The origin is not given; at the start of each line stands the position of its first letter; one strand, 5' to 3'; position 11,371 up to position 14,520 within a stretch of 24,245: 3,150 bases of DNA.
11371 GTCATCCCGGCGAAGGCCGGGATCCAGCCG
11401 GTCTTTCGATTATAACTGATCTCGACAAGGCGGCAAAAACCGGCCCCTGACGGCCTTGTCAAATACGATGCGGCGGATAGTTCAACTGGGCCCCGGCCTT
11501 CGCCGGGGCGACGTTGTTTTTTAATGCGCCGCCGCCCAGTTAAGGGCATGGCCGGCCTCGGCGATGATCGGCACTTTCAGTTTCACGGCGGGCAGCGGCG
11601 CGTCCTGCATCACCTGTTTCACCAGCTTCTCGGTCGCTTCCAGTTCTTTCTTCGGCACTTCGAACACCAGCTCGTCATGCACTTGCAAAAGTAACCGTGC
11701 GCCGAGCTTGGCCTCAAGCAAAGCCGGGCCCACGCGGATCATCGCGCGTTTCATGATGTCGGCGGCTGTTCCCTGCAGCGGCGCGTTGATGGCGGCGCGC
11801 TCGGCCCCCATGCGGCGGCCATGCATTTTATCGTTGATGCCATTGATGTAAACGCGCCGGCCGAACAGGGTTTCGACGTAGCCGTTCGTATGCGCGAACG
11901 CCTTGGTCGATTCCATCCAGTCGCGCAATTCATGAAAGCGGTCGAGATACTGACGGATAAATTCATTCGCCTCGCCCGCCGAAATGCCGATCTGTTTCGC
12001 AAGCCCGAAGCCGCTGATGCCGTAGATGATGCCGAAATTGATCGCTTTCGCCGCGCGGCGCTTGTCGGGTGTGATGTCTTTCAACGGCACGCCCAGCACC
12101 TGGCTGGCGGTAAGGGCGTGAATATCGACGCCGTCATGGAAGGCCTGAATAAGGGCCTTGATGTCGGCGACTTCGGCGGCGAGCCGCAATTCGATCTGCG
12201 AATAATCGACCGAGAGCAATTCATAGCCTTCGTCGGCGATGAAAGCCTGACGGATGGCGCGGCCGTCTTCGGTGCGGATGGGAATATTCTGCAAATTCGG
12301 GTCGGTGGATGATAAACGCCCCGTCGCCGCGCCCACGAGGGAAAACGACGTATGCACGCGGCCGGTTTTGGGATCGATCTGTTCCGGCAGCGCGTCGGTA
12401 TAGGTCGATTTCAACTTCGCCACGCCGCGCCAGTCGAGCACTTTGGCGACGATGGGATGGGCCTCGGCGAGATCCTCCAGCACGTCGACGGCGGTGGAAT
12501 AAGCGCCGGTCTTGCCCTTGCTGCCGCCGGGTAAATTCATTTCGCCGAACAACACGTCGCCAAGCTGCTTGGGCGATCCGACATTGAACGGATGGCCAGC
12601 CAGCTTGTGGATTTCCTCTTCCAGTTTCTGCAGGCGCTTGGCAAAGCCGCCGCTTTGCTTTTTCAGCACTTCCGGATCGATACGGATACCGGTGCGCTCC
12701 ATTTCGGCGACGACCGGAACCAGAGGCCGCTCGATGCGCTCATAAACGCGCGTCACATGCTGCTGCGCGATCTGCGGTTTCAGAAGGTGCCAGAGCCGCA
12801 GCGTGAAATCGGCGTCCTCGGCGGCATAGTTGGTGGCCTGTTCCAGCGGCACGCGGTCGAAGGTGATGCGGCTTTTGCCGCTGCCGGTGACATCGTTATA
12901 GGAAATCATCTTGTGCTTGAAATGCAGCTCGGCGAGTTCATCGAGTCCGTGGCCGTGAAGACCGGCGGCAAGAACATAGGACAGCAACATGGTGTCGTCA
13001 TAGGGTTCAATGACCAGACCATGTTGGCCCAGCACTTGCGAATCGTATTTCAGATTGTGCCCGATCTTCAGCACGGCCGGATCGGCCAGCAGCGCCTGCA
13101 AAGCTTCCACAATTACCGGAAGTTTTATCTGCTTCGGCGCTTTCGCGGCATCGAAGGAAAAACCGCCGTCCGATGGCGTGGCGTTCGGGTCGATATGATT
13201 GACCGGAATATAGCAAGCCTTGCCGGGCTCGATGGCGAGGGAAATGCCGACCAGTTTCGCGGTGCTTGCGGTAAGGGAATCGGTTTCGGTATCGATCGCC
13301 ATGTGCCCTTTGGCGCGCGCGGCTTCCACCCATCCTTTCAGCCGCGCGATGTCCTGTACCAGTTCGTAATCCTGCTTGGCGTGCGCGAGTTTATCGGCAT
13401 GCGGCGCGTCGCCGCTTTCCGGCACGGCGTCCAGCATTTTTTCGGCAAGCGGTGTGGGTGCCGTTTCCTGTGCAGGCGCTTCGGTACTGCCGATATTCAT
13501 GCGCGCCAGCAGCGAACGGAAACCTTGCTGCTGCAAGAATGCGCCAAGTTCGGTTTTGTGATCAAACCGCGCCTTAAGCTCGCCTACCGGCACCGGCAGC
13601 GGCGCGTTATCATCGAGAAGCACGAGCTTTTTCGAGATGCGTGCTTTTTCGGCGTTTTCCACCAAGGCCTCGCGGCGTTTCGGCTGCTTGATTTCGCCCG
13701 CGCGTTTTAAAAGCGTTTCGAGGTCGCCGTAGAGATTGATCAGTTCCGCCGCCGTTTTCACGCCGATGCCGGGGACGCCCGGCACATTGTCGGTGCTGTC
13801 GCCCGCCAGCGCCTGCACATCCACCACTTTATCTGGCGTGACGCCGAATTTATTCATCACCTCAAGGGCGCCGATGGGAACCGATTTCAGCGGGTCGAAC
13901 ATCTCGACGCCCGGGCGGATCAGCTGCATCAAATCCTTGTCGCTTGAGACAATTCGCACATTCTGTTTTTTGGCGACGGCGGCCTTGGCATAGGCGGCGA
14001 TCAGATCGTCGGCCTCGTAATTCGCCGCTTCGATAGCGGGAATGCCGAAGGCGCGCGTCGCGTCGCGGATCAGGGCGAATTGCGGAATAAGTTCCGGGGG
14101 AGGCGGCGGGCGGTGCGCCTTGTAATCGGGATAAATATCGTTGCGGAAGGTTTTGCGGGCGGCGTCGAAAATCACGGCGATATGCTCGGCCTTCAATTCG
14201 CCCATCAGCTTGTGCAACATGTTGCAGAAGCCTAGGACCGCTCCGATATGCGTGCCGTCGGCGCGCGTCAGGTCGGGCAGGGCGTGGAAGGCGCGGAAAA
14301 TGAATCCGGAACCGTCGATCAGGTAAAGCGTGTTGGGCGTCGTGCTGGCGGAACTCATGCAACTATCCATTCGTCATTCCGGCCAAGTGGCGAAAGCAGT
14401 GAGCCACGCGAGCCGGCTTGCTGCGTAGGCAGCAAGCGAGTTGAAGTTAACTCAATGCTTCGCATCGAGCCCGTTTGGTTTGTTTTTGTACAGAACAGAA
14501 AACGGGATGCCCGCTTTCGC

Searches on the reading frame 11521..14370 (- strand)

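Call 11: search_protein_families(library=pfam, proteins=[window:11521-14370:-])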
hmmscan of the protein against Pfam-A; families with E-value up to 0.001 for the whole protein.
window:11521-14370:- (949 aa): 4 families
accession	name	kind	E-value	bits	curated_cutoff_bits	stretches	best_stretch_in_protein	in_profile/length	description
PF00476.26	DNA_pol_A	-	1.4e-151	505.2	34.3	1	567-946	2-380/381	DNA polymerase family A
PF02739.22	5_3_exonuc_N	-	1e-53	181.9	34.3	1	14-176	1-164/164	5'-3' exonuclease, N-terminal resolvase-like domain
PF01612.26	DNA_pol_A_exo1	-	2.6e-31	109.2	23.6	1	335-534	1-172/173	3'-5' exonuclease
PF01367.25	5_3_exonuc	-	7.3e-29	100.6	40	1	177-267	1-91/97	5'-3' exonuclease, C-terminal SAM fold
